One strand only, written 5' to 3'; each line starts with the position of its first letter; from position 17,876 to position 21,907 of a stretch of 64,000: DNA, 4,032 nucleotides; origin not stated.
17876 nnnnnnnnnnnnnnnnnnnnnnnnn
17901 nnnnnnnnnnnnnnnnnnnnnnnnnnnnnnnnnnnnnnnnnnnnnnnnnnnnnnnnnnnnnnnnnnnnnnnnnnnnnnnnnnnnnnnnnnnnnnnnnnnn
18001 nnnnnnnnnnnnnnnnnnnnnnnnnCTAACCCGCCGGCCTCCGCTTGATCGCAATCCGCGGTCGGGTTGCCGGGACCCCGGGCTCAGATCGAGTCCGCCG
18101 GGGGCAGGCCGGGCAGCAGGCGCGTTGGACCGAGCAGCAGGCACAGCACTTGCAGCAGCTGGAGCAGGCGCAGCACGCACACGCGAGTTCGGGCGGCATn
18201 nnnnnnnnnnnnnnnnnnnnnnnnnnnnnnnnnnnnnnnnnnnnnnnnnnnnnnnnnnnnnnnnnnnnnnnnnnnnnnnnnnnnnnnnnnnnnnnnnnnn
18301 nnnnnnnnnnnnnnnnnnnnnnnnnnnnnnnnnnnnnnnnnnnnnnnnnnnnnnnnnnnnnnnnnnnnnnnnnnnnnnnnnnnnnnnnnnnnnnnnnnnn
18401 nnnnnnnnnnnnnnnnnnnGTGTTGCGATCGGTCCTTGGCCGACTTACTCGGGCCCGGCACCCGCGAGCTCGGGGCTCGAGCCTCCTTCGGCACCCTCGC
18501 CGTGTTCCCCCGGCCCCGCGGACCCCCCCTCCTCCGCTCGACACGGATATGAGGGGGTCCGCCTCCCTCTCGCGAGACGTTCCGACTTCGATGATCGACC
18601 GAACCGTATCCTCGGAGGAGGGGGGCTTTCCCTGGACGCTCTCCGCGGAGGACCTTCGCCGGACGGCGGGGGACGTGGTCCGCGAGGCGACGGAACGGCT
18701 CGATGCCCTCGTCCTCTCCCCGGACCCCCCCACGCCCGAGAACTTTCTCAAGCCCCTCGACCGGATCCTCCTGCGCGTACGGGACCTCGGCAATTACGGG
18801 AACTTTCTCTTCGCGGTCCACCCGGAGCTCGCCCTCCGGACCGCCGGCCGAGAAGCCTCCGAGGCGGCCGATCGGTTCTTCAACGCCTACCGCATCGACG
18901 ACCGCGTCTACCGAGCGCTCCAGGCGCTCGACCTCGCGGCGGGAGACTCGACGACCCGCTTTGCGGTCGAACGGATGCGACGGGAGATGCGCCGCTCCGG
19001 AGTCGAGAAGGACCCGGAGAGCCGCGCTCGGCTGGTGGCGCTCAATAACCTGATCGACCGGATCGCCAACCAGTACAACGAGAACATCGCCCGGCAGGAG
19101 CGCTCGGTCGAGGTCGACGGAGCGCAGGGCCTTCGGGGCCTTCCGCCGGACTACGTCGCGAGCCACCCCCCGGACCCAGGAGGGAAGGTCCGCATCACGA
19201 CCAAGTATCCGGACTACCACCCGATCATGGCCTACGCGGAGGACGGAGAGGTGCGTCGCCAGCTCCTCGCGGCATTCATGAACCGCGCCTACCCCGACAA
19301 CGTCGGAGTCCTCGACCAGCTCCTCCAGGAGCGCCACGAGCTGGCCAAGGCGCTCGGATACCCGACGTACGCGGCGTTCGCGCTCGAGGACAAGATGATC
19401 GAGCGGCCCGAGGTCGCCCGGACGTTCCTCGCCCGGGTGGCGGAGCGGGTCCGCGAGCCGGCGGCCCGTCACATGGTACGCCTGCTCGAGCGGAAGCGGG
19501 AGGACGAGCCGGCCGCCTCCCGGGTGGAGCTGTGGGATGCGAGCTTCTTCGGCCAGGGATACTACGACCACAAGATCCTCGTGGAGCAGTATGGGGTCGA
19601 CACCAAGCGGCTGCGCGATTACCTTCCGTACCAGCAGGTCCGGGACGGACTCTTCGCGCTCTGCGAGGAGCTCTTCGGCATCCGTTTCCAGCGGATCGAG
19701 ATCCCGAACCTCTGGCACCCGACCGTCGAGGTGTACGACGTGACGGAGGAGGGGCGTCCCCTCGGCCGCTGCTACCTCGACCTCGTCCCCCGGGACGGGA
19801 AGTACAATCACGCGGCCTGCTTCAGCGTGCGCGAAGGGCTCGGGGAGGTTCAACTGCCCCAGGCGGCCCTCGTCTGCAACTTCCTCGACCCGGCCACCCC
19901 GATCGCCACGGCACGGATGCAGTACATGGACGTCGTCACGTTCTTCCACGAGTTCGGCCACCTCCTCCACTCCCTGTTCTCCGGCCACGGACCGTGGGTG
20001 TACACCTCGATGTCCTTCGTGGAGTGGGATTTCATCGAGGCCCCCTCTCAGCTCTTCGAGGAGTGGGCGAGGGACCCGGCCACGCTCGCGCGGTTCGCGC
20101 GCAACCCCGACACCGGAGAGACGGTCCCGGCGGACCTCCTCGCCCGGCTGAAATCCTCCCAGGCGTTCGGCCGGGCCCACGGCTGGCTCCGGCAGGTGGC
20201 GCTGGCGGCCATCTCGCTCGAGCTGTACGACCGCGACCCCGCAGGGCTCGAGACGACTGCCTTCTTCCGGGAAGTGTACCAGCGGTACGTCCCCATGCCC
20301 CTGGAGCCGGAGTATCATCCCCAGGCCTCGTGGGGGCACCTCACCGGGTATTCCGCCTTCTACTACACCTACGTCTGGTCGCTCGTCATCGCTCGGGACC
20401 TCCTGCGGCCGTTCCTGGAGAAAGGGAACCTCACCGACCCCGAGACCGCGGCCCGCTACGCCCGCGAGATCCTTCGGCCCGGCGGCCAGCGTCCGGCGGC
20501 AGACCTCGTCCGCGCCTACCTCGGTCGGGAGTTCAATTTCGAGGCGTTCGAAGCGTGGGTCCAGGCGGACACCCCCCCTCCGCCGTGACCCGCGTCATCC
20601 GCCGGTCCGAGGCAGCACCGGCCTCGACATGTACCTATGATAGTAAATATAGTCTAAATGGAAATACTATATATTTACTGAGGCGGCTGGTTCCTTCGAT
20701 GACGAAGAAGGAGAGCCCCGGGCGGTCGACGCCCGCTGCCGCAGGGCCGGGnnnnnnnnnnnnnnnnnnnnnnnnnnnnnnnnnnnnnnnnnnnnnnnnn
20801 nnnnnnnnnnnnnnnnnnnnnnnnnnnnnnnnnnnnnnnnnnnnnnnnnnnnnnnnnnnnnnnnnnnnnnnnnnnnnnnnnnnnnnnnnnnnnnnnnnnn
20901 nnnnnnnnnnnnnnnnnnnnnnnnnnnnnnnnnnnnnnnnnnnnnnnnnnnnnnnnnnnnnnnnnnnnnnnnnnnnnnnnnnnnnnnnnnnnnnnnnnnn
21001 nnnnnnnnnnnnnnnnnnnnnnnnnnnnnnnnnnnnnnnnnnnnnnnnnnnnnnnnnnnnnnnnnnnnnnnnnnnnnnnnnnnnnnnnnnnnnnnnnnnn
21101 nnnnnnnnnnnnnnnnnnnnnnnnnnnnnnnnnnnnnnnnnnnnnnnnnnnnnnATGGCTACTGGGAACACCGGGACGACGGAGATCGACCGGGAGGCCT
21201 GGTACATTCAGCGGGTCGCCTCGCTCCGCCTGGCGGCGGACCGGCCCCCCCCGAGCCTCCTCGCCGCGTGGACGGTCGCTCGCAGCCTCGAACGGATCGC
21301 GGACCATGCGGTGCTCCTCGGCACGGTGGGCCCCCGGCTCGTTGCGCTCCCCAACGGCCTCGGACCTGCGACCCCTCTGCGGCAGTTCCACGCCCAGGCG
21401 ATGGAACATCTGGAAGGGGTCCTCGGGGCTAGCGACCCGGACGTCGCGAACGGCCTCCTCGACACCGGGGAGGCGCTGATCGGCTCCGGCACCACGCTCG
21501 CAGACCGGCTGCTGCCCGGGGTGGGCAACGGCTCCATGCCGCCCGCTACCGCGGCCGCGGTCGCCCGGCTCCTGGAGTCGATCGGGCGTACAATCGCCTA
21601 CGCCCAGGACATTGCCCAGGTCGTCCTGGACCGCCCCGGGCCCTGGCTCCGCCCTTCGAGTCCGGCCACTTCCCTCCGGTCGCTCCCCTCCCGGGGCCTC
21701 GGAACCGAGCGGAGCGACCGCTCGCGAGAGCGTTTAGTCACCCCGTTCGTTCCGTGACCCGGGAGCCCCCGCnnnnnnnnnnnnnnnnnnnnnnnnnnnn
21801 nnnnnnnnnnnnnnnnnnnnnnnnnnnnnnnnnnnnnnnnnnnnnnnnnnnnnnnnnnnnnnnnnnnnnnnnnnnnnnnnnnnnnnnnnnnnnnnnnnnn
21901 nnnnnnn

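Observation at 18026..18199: Unlisted 57-codon ORF with 13 cysteines in 26 residues: candidate archaeal metallothionein-like peptide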

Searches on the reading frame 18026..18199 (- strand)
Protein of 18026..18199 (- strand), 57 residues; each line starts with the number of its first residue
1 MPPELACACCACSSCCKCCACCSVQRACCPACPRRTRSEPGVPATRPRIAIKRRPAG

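Call 8: search_protein_families(library=pfam, proteins=[window:18029-18199:-], max_evalue=0.1)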
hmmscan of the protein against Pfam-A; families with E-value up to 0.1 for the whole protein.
seq(57 aa): 0 families

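Call 9: search_protein_families(library=ncbifam, proteins=[window:18029-18199:-], max_evalue=1)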
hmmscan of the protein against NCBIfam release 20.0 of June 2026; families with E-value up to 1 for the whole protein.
seq(57 aa): 0 families

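Call 10: find_homologous_proteins(query=window:18029-18199:-, max_evalue=10)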
Query seq(57 aa): no candidate shares three 5-residue words with the query. No homologue found.

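Call 17: find_encoding_contigs(protein=window:18026-18199:-, flank=5000, max_places=10)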
Protein window:18026-18199:- (57 aa): no gene with exactly this product is on record in the collection.

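Call 23: search_protein_representatives(protein=window:18026-18199:-)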
Query: 57 residues. Proteins with E-value up to 0.001 (for the whole library): 1; up to 1e-10: 0; up to 1e-30: 0. The best 1 are listed.
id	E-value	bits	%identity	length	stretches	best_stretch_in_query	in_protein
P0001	8.1e-04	35.6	35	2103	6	13-46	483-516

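Call 78: predict_structure(protein=window:18026-18199:-)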
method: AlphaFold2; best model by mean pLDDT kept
length: 57 residues; sequences in the alignment: 1
mean_pLDDT: 61.0   pTM: 0.33
mean pLDDT of the five models: 61.0, 56.4, 54.1, 53.7, 52.8
residues with pLDDT >= 90: 0; 70-90: 11; 50-70: 42; < 50: 4
segments of 3 or more residues with pLDDT < 50: 41-43
pLDDT, mean of each block of 10 residues (from residue 1): 59 71 66 55 53 61
secondary structure, 60 per line:
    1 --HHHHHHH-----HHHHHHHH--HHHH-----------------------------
elements in order: H3-9 H15-22 H25-28

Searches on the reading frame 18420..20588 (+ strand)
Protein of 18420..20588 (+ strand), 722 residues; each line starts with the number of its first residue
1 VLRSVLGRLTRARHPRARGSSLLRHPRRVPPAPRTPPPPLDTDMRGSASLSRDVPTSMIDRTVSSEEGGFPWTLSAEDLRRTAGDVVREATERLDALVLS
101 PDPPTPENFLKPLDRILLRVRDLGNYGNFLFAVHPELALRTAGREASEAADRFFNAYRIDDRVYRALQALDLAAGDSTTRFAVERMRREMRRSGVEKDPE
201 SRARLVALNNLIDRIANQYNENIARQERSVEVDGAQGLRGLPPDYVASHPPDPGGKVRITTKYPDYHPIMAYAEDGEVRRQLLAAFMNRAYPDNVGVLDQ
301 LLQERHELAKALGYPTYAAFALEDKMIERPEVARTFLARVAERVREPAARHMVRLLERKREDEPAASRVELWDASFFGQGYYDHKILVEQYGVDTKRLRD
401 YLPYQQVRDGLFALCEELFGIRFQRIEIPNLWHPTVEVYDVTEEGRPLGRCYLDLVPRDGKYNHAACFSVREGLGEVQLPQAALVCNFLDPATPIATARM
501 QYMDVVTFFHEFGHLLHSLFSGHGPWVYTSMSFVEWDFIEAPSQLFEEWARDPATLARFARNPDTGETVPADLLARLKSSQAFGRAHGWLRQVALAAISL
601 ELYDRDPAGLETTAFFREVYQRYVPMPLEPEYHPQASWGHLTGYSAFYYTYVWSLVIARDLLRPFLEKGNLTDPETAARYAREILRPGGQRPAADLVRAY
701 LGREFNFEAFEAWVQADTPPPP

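Call 8: search_protein_families(library=pfam, proteins=[window:18420-20588:+], max_evalue=0.1)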
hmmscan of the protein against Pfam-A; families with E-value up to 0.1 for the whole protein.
window:18420-20588:+ (722 aa): 1 family
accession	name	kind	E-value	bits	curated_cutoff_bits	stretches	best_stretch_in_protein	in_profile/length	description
PF01432.26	Peptidase_M3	-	3.7e-95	320.4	27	1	269-711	1-452/457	Peptidase family M3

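Call 11: find_related_loci(query=window:18594-20588:+, collection=genome_contigs, flank=10000)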
Query window:18594-20588:+ (664 aa) in genome_contigs; peptide patterns used: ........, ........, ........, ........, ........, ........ (x = any residue, [..] = any of these).
166 stretches matched a pattern; 130 encode a relative of the query (tblastn E <= 1e-3); the best 80 are kept; 80 distinct loci.
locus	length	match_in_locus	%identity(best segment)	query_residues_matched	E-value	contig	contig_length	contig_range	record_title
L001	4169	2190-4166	77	6-664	0e+0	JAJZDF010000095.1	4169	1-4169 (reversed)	MAG: Thermoplasmata archaeon isolate JA4.bin45 NODE_17395_length_4169_cov_0.976002, whole genome shotgun sequence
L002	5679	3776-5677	79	14-647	0e+0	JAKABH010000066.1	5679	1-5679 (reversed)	MAG: Thermoplasmata archaeon isolate WH2.bin150 NODE_27076_length_5679_cov_17.509186, whole genome shotgun sequence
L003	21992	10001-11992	75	10-664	0e+0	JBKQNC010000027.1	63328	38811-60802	MAG: Thermoplasmata archaeon isolate LASAr3G3H3I__bin_2 LASAr3G3H3I_000000263422, whole genome shotgun sequence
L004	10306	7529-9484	79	6-657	0e+0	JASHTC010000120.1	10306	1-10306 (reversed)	MAG: Thermoplasmata archaeon isolate JOPF143 JOPF_A14C_contig_136887, whole genome shotgun sequence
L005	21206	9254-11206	69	5-655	0e+0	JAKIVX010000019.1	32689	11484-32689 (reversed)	MAG: Thermoplasmata archaeon isolate AcS1-67 NODE_3061_length_32689_cov_18.445578, whole genome shotgun sequence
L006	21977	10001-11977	79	6-664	0e+0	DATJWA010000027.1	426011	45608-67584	MAG TPA_asm: Thermoplasmata archaeon isolate SMAG_U15087 k141_3034769, whole genome shotgun sequence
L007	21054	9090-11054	65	10-664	0e+0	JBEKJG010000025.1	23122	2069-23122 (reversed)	MAG: Thermoplasmata archaeon isolate SPRUCE 318 SPRUCE_318_25, whole genome shotgun sequence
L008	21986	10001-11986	75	1-662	0e+0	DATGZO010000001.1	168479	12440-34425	MAG TPA_asm: Thermoplasmata archaeon isolate SMAG_U10666 k141_746269, whole genome shotgun sequence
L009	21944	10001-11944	61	10-658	0e+0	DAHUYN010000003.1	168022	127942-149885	MAG TPA_asm: Thermoplasmata archaeon isolate clean271 NODE_3_length_168022_cov_10.296869, whole genome shotgun sequence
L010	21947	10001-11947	61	10-658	0e+0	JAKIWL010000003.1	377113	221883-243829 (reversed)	MAG: Thermoplasmata archaeon isolate SubAcS10-22 SubAcS10-22_3, whole genome shotgun sequence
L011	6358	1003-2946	58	10-656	0e+0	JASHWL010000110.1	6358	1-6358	MAG: Thermoplasmata archaeon isolate JOPF230 JOPF_N143_contig_27171, whole genome shotgun sequence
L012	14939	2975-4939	57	10-663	0e+0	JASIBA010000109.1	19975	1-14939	MAG: Thermoplasmata archaeon isolate JOPF349 JOPF_N142_contig_30667, whole genome shotgun sequence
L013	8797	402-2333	61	14-658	0e+0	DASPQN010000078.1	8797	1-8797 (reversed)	MAG TPA_asm: Thermoplasmata archaeon isolate SMAG_U12200 k141_1365595, whole genome shotgun sequence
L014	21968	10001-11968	39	14-664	2e-153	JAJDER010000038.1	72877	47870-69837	MAG: Planctomycetota bacterium isolate OFTM9 OFTM9_37, whole genome shotgun sequence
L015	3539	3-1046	65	308-656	1e-154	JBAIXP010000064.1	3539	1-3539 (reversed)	MAG: Thermoplasmata archaeon isolate bin_222 c_000006637712, whole genome shotgun sequence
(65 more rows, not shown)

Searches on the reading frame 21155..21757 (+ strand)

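Call 8: search_protein_families(library=pfam, proteins=[window:21155-21757:+], max_evalue=0.1)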
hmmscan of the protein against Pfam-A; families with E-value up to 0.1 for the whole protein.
window:21155-21757:+ (200 aa): 1 family
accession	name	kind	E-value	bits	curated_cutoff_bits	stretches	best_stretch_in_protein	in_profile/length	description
PF01895.24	PhoU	-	0.00021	22.1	23.5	1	10-53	36-83/89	PhoU domain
